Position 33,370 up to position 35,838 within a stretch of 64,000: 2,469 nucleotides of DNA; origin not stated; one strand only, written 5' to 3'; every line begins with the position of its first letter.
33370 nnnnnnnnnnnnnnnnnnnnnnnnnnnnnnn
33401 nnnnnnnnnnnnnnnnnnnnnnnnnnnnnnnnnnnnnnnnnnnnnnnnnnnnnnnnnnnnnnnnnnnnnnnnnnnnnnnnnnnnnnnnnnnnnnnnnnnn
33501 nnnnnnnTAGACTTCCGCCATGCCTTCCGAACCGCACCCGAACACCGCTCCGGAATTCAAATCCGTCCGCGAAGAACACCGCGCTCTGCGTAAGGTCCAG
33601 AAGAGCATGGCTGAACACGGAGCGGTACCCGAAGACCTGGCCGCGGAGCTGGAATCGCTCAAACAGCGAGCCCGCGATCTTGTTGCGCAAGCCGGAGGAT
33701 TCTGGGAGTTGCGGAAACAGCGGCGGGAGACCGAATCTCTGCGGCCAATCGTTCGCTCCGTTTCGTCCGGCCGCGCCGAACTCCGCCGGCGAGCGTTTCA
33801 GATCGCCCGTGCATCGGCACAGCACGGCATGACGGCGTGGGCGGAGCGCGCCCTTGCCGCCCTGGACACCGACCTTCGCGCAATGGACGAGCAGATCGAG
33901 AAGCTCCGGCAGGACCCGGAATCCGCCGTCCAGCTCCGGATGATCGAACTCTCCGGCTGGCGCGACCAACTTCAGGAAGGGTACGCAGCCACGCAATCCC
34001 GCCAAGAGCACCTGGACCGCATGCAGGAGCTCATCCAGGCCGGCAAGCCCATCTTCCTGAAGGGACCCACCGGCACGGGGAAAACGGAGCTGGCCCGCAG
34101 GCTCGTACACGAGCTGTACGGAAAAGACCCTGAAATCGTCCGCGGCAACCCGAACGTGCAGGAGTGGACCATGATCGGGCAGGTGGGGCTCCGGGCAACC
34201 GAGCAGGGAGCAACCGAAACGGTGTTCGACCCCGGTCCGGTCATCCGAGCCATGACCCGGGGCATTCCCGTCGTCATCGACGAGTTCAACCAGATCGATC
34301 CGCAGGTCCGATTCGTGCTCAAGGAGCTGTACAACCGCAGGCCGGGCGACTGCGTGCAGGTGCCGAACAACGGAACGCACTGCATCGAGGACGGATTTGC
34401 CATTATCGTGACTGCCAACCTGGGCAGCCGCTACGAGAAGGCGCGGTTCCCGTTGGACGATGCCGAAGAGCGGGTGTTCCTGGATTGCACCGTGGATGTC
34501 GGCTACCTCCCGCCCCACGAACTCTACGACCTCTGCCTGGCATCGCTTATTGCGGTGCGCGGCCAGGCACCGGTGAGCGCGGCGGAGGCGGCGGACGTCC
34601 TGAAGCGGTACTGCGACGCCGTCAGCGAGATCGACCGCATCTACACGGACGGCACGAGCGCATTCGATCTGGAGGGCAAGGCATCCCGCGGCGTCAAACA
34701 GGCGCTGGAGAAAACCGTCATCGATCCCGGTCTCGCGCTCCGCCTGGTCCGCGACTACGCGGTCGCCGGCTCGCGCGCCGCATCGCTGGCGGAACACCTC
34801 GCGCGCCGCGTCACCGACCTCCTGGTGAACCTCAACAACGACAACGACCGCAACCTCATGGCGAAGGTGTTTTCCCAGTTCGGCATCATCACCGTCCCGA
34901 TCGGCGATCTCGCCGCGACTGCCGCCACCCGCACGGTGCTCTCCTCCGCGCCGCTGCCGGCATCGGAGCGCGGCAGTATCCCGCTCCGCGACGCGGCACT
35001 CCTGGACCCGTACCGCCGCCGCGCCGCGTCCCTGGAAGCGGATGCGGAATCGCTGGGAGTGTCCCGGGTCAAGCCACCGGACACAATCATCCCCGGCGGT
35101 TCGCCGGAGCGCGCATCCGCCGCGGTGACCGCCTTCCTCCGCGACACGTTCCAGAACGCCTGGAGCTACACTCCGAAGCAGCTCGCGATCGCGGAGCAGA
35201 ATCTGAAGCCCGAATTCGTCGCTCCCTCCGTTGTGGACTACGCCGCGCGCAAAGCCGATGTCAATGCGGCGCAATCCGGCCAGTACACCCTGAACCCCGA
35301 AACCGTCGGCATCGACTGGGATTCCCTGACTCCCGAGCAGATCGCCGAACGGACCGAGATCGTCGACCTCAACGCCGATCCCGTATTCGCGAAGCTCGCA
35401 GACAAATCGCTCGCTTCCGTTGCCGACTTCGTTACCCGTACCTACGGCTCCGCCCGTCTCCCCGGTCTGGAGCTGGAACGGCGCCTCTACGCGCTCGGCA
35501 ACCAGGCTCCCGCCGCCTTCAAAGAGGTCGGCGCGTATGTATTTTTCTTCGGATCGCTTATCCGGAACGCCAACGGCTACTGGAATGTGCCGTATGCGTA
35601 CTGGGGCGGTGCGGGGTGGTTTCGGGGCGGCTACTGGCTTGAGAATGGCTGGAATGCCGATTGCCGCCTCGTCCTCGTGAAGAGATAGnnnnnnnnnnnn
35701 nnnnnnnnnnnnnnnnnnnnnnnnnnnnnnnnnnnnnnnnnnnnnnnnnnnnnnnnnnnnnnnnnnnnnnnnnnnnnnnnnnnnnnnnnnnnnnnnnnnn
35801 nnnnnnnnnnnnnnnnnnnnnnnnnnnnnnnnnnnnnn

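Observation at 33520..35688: The DGR target is an AAA(AAA_5/MoxR-like) ATPase whose C-terminal lectin-like tail is the variable region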

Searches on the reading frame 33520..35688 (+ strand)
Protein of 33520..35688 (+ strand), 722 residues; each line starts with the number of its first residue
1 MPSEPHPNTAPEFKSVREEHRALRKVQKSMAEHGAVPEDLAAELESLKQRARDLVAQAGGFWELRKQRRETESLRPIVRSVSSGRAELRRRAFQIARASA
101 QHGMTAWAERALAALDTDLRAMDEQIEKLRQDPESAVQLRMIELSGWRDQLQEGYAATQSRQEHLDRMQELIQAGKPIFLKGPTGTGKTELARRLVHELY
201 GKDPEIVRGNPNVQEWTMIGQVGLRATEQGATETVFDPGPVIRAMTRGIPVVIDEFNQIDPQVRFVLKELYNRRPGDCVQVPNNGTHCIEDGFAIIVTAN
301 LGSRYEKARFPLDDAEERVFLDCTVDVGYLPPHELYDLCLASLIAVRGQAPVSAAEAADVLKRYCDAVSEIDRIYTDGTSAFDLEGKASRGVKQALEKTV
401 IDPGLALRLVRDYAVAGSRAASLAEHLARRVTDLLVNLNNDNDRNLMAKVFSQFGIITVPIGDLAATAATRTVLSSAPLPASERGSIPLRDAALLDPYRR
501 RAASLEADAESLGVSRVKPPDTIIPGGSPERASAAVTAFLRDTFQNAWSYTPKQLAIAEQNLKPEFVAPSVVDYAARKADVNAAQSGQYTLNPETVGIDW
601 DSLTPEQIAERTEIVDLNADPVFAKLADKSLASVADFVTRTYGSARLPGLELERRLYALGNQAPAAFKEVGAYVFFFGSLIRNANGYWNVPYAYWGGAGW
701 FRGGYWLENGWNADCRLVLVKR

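Call 6: search_protein_families(library=pfam, proteins=[window:33520-35688:+], max_evalue=0.1)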
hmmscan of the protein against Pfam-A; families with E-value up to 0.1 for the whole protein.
window:33520-35688:+ (722 aa): 18 families
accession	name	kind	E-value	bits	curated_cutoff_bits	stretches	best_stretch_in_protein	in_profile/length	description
PF07728.20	AAA_5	-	1.7e-13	51.2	22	1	178-303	2-125/139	AAA domain (dynein-related subfamily)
PF13481.12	AAA_25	-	0.0016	18.5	27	1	161-204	18-62/195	AAA domain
PF13191.12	AAA_16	-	0.0017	19.3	32.6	1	161-203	5-52/167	AAA ATPase domain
PF20720.3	nSTAND3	-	0.0019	18.3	27.2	1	164-216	6-57/155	Novel STAND NTPase 3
PF02367.23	TsaE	-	0.0024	18.3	26.6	1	163-200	9-46/128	Threonylcarbamoyl adenosine biosynthesis protein TsaE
PF13401.12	AAA_22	-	0.003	18.3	27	1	176-208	6-38/130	AAA domain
PF01637.24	ATPase_2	-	0.0037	17.5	33.2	1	161-202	4-47/225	ATPase domain predominantly from Archaea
PF12775.13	AAA_7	-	0.0067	16.4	25.8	1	168-199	26-57/181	P-loop containing dynein motor region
PF13173.12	AAA_14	-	0.016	15.7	27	0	176-274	3-88/129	AAA domain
PF00158.32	Sigma54_activat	-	0.019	15.1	20.2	1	159-201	6-48/168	Sigma-54 interaction domain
PF13238.12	AAA_18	-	0.02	15.8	29.4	1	178-202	1-27/128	AAA domain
PF14532.12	Sigma54_activ_2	-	0.042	14.5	25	0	158-208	4-53/138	Sigma-54 interaction domain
PF04851.21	ResIII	-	0.045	14.1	22.5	1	162-202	9-50/164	Type III restriction enzyme, res subunit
PF00437.27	T2SSE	-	0.069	12.2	24.9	0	154-207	120-174/370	Type II/IV secretion system protein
PF05729.18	NACHT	-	0.073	13.3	26.7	0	177-199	2-24/167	NACHT domain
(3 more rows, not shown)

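Call 7: search_protein_families(library=ncbifam, proteins=[window:33520-35688:+], max_evalue=0.1)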
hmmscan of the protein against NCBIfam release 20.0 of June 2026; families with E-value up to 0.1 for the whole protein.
window:33520-35688:+ (722 aa): 22 families
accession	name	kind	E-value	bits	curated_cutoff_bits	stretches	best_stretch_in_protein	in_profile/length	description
TIGR02640.1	gas_vesic_GvpN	equivalog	7.3e-08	32.2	266.8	1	158-222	4-67/262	gas vesicle protein GvpN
NF038308.1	RNA_repair_RtcR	equivalog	2.2e-05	23.5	650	1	160-199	188-227/530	RNA repair transcriptional activator RtcR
NF047784.1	MadB_ATPase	equivalog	0.001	18.3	475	1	175-196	33-54/298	MadB family AAA-type ATPase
NF045487.1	ASRP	equivalog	0.0031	16.2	300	1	12-170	133-284/593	archaea-specific SMC-related protein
NF004066.1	PRK05580.1-3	equivalog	0.0039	15.5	813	1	24-202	123-298/788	primosomal protein N'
TIGR03167.1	tRNA_sel_U_synt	equivalog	0.0041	16.6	219.75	1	146-195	99-147/311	tRNA 2-selenouridine(34) synthase MnmH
NF008752.0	PRK11784.1-4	equivalog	0.0045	15.8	266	1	140-196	109-164/357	tRNA 2-selenouridine(34) synthase MnmH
NF004067.0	PRK05580.1-4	equivalog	0.0049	15.3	763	1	58-199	116-246/737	primosomal protein N'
NF033606.1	heat_AAA_ClpK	exception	0.0075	14.1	1900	1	179-305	647-769/949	heat shock survival AAA family ATPase ClpK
NF001679.0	PRK00440.1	equivalog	0.0084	15.2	303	1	162-203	24-67/322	replication factor C small subunit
NF003069.1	PRK03992.1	subfamily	0.01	15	500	1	17-198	11-188/379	proteasome-activating nucleotidase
NF009067.0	PRK12402.1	equivalog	0.011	14.7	317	1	162-203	21-64/340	replication factor C small subunit 2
TIGR03346.1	chaperone_ClpB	equivalog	0.015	13.7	1232.1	1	177-208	598-628/853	ATP-dependent chaperone ClpB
NF007739.0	PRK10419.1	subfamily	0.016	14.8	354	0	153-196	16-59/268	nickel ABC transporter ATP-binding protein NikE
TIGR01242.2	TIGR01242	subfamily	0.021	13.8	500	1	77-198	51-171/362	proteasome-activating nucleotidase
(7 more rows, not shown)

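Call 9: find_homologous_proteins(query=window:33520-35688:+, max_evalue=0.001)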
Query window:33520-35688:+ (722 aa): 2 proteins with E <= 0.001 among 8000 candidates.
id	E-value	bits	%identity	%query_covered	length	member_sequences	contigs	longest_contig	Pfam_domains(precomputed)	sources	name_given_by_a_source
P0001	0.0e+0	1627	100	100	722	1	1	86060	PF07728.21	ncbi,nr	ncbi:MAG: AAA family ATPase [Candidatus Yanofskybacteria bacterium]|nr:AAA family ATPase [Candidatus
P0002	6.6e-154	532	41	97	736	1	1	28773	PF07728.21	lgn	-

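Call 11: find_encoding_contigs(protein=P0002, flank=8000, max_places=4)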
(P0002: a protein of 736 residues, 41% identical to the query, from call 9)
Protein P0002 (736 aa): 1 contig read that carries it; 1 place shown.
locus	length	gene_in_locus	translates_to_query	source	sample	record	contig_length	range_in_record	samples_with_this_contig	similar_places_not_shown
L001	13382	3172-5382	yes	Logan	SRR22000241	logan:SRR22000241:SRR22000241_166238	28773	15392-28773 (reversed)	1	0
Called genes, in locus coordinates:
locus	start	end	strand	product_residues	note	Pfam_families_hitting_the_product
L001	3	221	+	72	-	?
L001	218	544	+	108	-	PF01588:tRNA_bind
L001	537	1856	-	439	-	PF13393:tRNA-synt_His, PF00587:tRNA-synt_2b (weak), PF03129:HGTP_anticodon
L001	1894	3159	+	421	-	PF07690:MFS_1, PF00083:Sugar_tr, PF07690:MFS_1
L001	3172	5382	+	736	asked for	PF07728:AAA_5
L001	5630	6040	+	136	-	-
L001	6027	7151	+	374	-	PF00078:RVT_1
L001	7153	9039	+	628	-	PF00092:VWA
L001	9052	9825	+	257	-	PF06966:DUF1295, PF02544:Steroid_dh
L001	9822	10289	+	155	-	PF00578:AhpC-TSA, PF08534:Redoxin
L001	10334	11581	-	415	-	-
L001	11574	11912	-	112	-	-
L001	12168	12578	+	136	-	PF00578:AhpC-TSA, PF08534:Redoxin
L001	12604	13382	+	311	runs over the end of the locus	PF18920:DUF5671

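Call 23: search_solved_structures(query=window:33520-35688:+, max_evalue=0.01, show_alignments=2)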
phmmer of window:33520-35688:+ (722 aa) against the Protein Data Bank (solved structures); distinct sequences matched with E-value up to 0.01: 17.
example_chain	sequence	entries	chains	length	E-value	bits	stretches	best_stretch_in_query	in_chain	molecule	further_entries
6i27_A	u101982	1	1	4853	9.1e-13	50.5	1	136-263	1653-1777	Midasin,Midasin,Midasin,Midasin,Midasin,Midasin,Midasin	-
6i26_A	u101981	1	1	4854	9.1e-13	50.5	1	136-263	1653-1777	Midasin,Midasin,Midasin,Midasin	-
6hyp_A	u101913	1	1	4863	9.2e-13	50.5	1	136-263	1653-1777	Midasin,Midasin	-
5jcs_s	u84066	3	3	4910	9.8e-13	50.4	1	136-263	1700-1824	Midasin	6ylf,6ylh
6or5_A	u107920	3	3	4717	3.6e-12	48.5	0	152-270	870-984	Midasin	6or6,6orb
6e11_1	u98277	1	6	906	0.00018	23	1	178-310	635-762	Heat shock protein 101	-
6e10_1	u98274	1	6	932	0.0002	22.9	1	178-310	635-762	Heat shock protein 101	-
9qhd_A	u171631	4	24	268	0.0015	20.1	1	176-302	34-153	Nitric oxide reductase NorQ protein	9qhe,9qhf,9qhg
9qh4_A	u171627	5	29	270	0.0015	20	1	176-300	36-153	Protein NorQ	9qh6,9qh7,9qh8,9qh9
6emw_B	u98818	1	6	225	0.0022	19.5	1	175-215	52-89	ATP-dependent Clp protease ATP-binding subunit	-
7lmy_A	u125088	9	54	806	0.0027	19.2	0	112-199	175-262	Transitional endoplasmic reticulum ATPase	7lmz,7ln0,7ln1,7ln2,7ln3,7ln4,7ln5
7rlb_A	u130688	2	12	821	0.0029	19.1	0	112-199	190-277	Transitional endoplasmic reticulum ATPase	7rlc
29hb_b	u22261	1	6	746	0.0045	18.4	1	176-211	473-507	ATP-dependent Clp protease, ATP-binding subunit ClpE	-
8rs9_A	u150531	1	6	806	0.0073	17.8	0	112-199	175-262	Transitional endoplasmic reticulum ATPase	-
8r0e_A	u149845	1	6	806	0.0093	17.4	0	112-199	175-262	Transitional endoplasmic reticulum ATPase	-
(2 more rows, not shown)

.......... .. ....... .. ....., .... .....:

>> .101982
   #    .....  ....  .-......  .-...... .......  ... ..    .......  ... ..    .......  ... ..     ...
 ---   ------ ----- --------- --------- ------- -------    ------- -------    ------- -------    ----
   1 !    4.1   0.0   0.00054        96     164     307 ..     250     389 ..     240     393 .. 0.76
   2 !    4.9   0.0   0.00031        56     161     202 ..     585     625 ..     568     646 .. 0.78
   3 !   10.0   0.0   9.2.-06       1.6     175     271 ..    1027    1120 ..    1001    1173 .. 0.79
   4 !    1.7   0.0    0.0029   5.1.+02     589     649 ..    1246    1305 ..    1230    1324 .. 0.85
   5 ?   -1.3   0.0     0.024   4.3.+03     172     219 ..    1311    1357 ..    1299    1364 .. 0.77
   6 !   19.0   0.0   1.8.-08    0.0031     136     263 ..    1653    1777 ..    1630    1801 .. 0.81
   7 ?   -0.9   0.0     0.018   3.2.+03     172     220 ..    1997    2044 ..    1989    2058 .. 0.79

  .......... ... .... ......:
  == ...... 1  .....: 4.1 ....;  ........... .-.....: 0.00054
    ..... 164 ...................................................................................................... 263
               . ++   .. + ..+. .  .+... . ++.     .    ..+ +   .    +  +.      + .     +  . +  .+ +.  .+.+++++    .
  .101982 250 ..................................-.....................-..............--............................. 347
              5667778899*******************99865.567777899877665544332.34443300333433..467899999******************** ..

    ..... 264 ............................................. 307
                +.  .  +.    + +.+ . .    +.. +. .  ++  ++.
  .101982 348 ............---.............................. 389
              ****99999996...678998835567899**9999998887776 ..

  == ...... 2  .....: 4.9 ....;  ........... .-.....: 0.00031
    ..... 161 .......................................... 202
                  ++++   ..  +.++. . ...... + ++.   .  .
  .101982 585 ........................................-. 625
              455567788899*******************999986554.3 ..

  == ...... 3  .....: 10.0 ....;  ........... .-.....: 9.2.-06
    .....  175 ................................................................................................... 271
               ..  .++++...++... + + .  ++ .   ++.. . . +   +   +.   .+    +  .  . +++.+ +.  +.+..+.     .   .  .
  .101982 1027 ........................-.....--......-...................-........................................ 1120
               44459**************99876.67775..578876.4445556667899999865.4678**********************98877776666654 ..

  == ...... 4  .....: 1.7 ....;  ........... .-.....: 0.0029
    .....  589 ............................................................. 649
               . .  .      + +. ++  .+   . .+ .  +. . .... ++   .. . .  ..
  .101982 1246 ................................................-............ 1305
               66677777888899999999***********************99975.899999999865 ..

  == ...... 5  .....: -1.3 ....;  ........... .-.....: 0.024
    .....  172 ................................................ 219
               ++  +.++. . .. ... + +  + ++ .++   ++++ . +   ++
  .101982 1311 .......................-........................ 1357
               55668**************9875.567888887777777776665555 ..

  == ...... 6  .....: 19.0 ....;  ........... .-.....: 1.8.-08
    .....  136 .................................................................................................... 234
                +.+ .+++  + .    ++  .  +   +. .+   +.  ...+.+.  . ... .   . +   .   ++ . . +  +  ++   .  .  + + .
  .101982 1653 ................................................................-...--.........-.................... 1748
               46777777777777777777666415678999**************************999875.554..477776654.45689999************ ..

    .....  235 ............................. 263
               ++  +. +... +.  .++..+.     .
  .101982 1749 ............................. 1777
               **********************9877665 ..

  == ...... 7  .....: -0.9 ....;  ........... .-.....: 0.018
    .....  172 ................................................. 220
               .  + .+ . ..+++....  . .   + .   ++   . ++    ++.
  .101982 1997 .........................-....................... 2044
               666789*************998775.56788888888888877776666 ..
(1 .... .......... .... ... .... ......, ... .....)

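Call 35: search_protein_families(library=padloc, proteins=[window:33520-35688:+], max_evalue=0.01)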
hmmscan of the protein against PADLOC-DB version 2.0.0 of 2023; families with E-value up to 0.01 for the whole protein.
window:33520-35688:+ (722 aa): 8 families
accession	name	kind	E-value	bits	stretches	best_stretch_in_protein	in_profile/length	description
PDLC04140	mad8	-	1.2e-05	23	1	163-326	15-151/314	mads_8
PDLC01993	RtcR--CARF_AAA_HTH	-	0.00039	17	1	172-199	201-227/523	-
PDLC03920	MkoA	-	0.0018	14.6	1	38-205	508-661/1112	-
PDLC04606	PDC-M37B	-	0.005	14.1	0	178-203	177-202/390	-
PDLC04475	PDC-M16A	-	0.0052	13.3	1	154-199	9-55/721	-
PDLC04476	PDC-M16A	-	0.0052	13.2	1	158-201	6-51/691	-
PDLC04605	PDC-M37B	-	0.0061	13.7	0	178-203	307-332/518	-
PDLC01439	typeIV_DinG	-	0.0096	12.6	0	157-191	13-49/575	CAS-IV-A; associated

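Call 39: search_protein_representatives(alignment_id=A1)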
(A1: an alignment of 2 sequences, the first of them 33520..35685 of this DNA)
Query: 2 sequences, 760 profile positions. Proteins with E-value up to 0.001 (for the whole library): 2023; up to 1e-10: 823; up to 1e-30: 198. The best 150 are listed.
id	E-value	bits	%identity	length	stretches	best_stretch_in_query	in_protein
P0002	0.0e+00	1468.9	-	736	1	1-760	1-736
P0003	2.3e-180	617.8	-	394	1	63-435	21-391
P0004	3.5e-96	339.4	-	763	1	175-758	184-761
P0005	3.4e-95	336.1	-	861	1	69-491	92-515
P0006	8.5e-94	331.5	-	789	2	124-758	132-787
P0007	8.4e-93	328.3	-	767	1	176-760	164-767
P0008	1.2e-91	324.4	-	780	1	131-760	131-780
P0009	4.3e-91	322.6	-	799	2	46-545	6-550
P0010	5.2e-91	322.3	-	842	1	28-573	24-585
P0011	1.6e-90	320.8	-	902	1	124-549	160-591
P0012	4.7e-90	319.2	-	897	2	262-540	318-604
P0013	1.8e-89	317.3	-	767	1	46-760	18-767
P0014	1.1e-88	314.6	-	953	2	268-559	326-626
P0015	5.2e-88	312.4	-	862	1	115-548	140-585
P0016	9.4e-88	311.6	-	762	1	187-760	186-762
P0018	1.4e-86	307.7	-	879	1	111-544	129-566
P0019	2.7e-85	303.5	-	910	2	266-540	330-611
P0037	6.4e-73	262.5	-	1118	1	29-549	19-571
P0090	3.1e-50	187.5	-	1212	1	161-549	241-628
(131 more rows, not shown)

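Call 47: search_protein_families(library=pfam, proteins=[P0005, P0010, P0011, P0012, P0014, P0015, P0018, P0019, P0037, P0090], max_evalue=0.001)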
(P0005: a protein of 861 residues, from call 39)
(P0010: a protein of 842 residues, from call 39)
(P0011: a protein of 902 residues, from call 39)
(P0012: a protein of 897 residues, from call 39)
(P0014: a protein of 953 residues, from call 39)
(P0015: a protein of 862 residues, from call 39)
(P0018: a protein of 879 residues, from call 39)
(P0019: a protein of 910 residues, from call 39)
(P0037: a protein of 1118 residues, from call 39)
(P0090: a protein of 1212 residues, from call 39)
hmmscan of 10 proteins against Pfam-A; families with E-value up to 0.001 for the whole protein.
P0005 (861 aa): 1 family
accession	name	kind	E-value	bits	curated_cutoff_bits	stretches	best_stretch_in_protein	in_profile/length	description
PF07728.20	AAA_5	-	5.8e-13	49.5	22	1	238-371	1-127/139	AAA domain (dynein-related subfamily)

P0010 (842 aa): 1 family
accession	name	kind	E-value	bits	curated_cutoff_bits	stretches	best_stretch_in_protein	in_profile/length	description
PF07728.20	AAA_5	-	5.4e-10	39.9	22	1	210-339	2-127/139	AAA domain (dynein-related subfamily)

P0011 (902 aa): 2 families
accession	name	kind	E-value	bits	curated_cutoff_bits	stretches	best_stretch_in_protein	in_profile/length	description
PF07728.20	AAA_5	-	1.8e-11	44.7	22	1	249-348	2-96/139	AAA domain (dynein-related subfamily)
PF13401.12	AAA_22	-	0.00087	20.1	27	0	246-343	5-109/130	AAA domain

P0012 (897 aa): 4 families
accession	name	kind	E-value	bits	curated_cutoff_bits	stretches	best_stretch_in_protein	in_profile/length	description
PF07728.20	AAA_5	-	6.4e-10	39.6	22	1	223-266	2-45/139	AAA domain (dynein-related subfamily)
PF13481.12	AAA_25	-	0.00043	20.4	27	1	202-252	16-65/195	AAA domain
PF12775.13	AAA_7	-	0.00049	20.1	25.8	0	198-245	11-58/181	P-loop containing dynein motor region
PF13191.12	AAA_16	-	0.00097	20.1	32.6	0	220-309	24-116/167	AAA ATPase domain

P0014 (953 aa): 10 families
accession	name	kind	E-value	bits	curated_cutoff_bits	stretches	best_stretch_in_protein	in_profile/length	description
PF07728.20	AAA_5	-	1.5e-10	41.7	22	1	224-288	2-64/139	AAA domain (dynein-related subfamily)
PF13191.12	AAA_16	-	1.6e-05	25.9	32.6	1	208-318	10-121/167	AAA ATPase domain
PF20720.3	nSTAND3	-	2.5e-05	24.5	27.2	0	211-253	7-49/155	Novel STAND NTPase 3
PF13401.12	AAA_22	-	5.6e-05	23.9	27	0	222-300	6-85/130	AAA domain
PF13481.12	AAA_25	-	0.00018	21.6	27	1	206-252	18-64/195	AAA domain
PF04851.21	ResIII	-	0.00022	21.6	22.5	0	209-250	10-52/164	Type III restriction enzyme, res subunit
PF02367.23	TsaE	-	0.00038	20.9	26.6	0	208-247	8-47/128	Threonylcarbamoyl adenosine biosynthesis protein TsaE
PF12775.13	AAA_7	-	0.00046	20.2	25.8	0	201-248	13-60/181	P-loop containing dynein motor region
PF13238.12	AAA_18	-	0.00079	20.3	29.4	0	224-290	1-58/128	AAA domain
PF00158.32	Sigma54_activat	-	0.00093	19.4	20.2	0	204-253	5-54/168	Sigma-54 interaction domain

P0015 (862 aa): 1 family
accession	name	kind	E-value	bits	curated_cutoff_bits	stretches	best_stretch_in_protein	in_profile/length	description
PF07728.20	AAA_5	-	7.7e-10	39.3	22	1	239-338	2-96/139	AAA domain (dynein-related subfamily)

P0018 (879 aa): 1 family
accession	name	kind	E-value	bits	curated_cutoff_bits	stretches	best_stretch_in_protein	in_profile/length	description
PF07728.20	AAA_5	-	1.1e-07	32.4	22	1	232-371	2-134/139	AAA domain (dynein-related subfamily)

P0019 (910 aa): 3 families
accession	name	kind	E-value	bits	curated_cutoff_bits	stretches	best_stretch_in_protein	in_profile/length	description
PF07728.20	AAA_5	-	4e-09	37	22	0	287-404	11-125/139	AAA domain (dynein-related subfamily)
PF13191.12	AAA_16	-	0.00025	22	32.6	0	228-324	24-120/167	AAA ATPase domain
PF01695.23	IstB_IS21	-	0.00031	20.8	24.1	1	174-249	36-113/238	IstB-like ATP binding protein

P0037 (1118 aa): 2 families
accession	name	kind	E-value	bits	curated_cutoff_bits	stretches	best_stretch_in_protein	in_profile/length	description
PF07728.20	AAA_5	-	4.2e-11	43.4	22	1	206-336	2-126/139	AAA domain (dynein-related subfamily)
PF13401.12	AAA_22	-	0.00028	21.6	27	0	203-264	5-64/130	AAA domain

P0090 (1212 aa): 1 family
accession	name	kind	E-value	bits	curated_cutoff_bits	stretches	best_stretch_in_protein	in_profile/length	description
PF07728.20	AAA_5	-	2.9e-12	47.2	22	1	295-432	2-139/139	AAA domain (dynein-related subfamily)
